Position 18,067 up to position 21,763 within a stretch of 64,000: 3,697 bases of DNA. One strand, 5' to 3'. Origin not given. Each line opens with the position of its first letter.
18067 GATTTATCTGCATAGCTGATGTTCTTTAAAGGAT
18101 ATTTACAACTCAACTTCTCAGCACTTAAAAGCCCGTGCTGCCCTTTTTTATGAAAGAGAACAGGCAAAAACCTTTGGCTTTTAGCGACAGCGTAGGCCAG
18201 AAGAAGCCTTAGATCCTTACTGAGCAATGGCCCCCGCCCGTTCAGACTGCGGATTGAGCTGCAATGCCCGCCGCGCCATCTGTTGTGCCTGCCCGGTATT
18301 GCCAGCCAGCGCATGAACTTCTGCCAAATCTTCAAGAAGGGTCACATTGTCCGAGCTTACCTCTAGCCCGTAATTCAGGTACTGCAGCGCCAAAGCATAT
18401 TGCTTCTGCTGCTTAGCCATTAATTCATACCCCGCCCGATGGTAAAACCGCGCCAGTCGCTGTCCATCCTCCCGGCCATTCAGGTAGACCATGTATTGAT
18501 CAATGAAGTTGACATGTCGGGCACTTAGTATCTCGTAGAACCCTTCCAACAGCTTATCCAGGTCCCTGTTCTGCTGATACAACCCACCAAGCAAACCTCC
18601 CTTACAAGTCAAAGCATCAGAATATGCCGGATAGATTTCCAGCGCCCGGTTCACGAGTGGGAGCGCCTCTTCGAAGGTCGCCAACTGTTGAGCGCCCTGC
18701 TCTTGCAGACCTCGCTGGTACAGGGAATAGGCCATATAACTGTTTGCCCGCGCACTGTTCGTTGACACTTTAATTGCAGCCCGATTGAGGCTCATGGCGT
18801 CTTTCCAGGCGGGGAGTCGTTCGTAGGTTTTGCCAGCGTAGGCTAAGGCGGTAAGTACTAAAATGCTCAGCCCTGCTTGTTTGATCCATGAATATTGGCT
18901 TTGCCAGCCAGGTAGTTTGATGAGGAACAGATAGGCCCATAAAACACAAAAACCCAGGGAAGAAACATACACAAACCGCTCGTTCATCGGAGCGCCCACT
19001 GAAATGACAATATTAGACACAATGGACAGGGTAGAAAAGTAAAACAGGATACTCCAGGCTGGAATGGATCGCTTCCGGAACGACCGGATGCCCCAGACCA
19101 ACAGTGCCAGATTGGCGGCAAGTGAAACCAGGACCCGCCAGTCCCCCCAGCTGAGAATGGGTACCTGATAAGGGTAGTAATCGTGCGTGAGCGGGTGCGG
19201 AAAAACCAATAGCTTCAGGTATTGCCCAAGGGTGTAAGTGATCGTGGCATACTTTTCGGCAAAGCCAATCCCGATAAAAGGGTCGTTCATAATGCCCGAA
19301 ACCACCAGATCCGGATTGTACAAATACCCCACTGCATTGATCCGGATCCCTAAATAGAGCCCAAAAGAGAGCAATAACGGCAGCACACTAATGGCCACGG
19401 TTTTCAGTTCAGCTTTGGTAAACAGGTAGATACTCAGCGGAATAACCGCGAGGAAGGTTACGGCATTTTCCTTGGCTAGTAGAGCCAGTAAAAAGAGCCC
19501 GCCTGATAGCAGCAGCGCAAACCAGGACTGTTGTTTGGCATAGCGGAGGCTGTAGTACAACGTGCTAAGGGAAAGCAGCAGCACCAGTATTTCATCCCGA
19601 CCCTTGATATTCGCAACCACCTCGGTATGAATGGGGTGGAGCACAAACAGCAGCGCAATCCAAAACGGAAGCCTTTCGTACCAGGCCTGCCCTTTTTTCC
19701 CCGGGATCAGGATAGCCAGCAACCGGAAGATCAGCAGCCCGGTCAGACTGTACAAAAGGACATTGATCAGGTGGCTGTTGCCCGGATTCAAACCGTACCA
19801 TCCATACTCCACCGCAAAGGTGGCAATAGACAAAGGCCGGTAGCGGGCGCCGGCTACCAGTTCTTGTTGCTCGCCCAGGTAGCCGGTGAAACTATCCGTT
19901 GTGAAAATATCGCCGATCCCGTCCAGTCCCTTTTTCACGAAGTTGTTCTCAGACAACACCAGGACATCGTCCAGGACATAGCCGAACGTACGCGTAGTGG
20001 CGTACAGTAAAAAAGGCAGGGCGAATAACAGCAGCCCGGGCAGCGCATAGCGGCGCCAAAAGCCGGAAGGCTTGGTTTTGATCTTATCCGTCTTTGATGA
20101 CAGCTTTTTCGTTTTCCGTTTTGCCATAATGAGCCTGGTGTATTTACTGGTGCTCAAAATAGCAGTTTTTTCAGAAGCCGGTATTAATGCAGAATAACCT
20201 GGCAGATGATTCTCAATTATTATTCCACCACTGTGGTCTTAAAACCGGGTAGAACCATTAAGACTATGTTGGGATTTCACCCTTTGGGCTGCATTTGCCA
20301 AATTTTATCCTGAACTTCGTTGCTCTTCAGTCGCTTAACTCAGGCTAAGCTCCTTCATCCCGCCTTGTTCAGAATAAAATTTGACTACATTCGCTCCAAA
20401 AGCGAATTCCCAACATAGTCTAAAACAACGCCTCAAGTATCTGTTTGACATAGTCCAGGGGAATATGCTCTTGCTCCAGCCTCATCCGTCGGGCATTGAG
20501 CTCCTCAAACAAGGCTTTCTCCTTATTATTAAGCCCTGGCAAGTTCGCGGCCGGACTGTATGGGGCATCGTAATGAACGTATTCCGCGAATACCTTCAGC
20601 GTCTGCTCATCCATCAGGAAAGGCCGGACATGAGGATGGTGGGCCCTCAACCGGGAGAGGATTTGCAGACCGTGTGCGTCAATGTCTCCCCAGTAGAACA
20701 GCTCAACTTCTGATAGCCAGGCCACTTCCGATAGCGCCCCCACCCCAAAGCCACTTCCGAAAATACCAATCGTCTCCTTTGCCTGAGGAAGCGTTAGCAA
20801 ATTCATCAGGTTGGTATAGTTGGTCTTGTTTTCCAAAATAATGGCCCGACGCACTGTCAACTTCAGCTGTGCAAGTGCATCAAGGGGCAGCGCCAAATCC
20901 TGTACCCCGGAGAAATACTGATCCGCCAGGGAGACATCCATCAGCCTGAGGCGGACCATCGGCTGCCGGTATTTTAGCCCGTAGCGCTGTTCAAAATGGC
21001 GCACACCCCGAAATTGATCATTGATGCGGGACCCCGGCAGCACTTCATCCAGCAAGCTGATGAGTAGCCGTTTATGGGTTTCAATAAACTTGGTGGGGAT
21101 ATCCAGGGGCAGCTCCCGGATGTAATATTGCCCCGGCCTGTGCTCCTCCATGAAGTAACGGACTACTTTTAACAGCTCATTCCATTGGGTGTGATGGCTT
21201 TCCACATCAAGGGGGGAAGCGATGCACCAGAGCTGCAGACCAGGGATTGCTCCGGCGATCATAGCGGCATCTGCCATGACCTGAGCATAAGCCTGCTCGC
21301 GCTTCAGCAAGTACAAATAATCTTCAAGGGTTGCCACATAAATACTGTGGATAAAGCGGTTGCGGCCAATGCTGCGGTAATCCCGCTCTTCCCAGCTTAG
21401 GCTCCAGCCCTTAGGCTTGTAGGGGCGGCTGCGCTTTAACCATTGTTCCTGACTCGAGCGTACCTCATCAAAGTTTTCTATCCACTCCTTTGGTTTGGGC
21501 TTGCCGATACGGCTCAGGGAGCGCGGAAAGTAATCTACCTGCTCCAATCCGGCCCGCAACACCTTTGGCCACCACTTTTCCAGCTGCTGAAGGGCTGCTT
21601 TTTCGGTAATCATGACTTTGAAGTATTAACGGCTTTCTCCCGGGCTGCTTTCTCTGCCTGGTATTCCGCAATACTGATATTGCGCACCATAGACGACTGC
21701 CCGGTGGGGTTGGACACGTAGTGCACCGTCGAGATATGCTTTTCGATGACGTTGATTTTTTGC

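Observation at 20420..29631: SWIM-SNF2 helicase gene positioned as a fifth, leading cistron of a type I Wadjet (jetABCD) operon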

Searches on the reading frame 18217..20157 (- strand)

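Call 3: search_protein_families(library=pfam, proteins=[window:18217-20157:-])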
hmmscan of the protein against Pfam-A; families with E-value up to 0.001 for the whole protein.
window:18217-20157:- (646 aa): 3 families
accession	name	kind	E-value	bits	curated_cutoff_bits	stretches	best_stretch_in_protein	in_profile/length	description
PF14559.12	TPR_19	-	0.0001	23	25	1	583-644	3-65/68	Tetratricopeptide repeat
PF13428.12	TPR_14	-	0.00061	20.7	23.5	0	607-641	3-37/44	Tetratricopeptide repeat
PF08409.16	TMTC_DUF1736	-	0.00063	20.1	27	0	302-352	23-74/75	Protein O-mannosyl-transferase TMTC, DUF1736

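Call 4: search_protein_families(library=padloc, proteins=[window:18217-20157:-])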
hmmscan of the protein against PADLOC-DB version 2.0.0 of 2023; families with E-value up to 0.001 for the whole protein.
window:18217-20157:- (646 aa): 0 families

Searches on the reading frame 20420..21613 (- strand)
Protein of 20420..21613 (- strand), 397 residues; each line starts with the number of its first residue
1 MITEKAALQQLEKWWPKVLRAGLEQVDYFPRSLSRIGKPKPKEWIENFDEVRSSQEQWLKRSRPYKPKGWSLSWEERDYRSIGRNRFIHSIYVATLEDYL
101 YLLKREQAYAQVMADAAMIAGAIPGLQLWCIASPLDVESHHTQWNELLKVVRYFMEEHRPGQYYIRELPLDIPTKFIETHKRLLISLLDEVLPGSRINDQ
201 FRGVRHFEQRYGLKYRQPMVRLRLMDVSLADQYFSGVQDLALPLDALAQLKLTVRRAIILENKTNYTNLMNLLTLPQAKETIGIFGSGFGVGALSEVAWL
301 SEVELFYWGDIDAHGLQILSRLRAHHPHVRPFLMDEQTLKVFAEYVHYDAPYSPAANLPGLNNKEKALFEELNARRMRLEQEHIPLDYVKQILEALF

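Call 3: search_protein_families(library=pfam, proteins=[window:20420-21613:-])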
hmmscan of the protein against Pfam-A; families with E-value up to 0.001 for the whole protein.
window:20420-21613:- (397 aa): 2 families
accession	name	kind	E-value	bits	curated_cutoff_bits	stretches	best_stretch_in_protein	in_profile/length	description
PF09983.15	JetD_C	-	2.8e-45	154.3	22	1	212-392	1-178/179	Wadjet protein JetD, C-terminal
PF11795.13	DUF3322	-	2e-34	119.7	22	1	7-189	4-190/190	Uncharacterized protein conserved in bacteria N-term (DUF3322)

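Call 4: search_protein_families(library=padloc, proteins=[window:20420-21613:-])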
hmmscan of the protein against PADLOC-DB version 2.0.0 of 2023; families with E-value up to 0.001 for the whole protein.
window:20420-21613:- (397 aa): 17 families
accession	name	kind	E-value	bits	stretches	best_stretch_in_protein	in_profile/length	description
PDLC00522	JetD1|JetD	-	4e-131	435.6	1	1-396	1-379/382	DUF2220; DUF3322; DUF2399 domain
PDLC00530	JetD1|JetD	-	3.2e-92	307.8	1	1-396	5-386/391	DUF2220; DUF3322; DUF2399 domain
PDLC00523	JetD1|JetD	-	6.8e-42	141.9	1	8-395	18-392/398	DUF2220; DUF3322; DUF2399 domain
PDLC00532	JetD1|JetD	-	4.5e-30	102.6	1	171-394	168-376/383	DUF2220; DUF3322; DUF2399 domain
PDLC00520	JetD1|JetD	-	1.8e-29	100.9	1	212-394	199-383/398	DUF2220; DUF3322; DUF2399 domain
PDLC00533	JetD1|JetD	-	4.5e-16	56.9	1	247-385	260-406/409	DUF2220; DUF3322; DUF2399 domain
PDLC00524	JetD1|JetD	-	1.6e-09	35.3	1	251-383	250-384/387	DUF2220; DUF3322; DUF2399 domain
PDLC00592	JetD3|JetD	-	2.1e-09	35.2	1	247-332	175-273/346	DUF2239; DUF2220 domain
PDLC00521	JetD1|JetD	-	2.4e-07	28.3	1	207-383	201-382/395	DUF2220; DUF3322; DUF2399 domain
PDLC00529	JetD1|JetD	-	1.8e-06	25.3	1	142-386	141-390/394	DUF2220; DUF3322; DUF2399 domain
PDLC00594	JetD3|JetD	-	2.9e-06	24.9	1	255-331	191-274/345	DUF2239; DUF2220 domain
PDLC00591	JetD3|JetD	-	5.3e-06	24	1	254-333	193-284/350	DUF2239; DUF2220 domain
PDLC00556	JetD2|JetD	-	9.7e-06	22.9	1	301-392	333-424/430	DUF2220; DUF3322; DUF2399 domain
PDLC00527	JetD1|JetD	-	2.2e-05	21.7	1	298-329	286-320/387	DUF2220; DUF3322; DUF2399 domain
PDLC00557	JetD2|JetD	-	0.00016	19.3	1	302-384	328-409/423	DUF2220; DUF3322; DUF2399 domain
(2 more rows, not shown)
